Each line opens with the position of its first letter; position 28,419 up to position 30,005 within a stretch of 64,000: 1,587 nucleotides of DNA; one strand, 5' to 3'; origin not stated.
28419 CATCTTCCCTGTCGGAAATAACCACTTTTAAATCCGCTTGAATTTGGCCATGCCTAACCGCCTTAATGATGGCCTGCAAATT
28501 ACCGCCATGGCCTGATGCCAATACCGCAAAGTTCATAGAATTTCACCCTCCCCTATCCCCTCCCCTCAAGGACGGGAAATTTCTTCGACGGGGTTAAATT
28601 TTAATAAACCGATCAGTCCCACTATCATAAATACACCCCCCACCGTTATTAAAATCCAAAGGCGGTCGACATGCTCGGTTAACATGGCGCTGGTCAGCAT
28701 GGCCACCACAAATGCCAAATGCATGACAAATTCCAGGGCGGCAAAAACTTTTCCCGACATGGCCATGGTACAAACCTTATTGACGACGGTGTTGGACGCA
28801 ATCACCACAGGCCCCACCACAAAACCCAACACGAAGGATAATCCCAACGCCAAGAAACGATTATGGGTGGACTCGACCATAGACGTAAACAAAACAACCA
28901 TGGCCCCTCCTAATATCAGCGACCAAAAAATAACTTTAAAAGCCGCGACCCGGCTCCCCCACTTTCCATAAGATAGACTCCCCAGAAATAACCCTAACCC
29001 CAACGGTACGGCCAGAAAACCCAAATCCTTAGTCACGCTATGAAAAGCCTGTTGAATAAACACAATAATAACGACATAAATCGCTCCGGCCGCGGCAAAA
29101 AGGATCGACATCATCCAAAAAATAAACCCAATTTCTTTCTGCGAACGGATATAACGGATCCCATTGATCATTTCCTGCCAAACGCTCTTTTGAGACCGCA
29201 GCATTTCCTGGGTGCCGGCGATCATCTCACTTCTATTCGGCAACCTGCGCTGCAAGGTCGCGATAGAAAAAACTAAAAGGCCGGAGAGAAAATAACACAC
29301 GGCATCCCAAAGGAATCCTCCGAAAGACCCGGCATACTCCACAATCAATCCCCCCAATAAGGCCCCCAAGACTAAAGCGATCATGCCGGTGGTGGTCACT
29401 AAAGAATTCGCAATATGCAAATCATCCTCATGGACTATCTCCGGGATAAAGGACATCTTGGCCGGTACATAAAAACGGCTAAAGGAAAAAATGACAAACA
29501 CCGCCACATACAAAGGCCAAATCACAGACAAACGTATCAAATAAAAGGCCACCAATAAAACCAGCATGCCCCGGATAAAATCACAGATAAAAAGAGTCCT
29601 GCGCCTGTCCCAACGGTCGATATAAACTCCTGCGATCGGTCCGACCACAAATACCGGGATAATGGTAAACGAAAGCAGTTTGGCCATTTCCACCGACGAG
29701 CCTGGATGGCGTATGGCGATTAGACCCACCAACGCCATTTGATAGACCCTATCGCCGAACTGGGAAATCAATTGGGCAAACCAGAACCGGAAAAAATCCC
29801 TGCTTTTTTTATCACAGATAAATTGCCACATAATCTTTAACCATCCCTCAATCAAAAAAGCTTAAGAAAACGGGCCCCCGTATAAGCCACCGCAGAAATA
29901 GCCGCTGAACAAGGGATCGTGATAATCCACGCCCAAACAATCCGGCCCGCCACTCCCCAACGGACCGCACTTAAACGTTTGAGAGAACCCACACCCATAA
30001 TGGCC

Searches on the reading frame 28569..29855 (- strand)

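Call 50: search_protein_families(library=pfam, proteins=[window:28569-29855:-], max_evalue=0.00001)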
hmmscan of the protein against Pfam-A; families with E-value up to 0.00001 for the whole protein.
window:28569-29855:- (429 aa): 2 families
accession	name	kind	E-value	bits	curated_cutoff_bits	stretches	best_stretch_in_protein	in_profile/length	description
PF07690.21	MFS_1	-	2.8e-26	92.7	33.4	2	25-281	2-243/347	Major Facilitator Superfamily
PF05977.19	MFS_3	-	2.4e-18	66.3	27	1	21-339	12-316/524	Transmembrane secretion effector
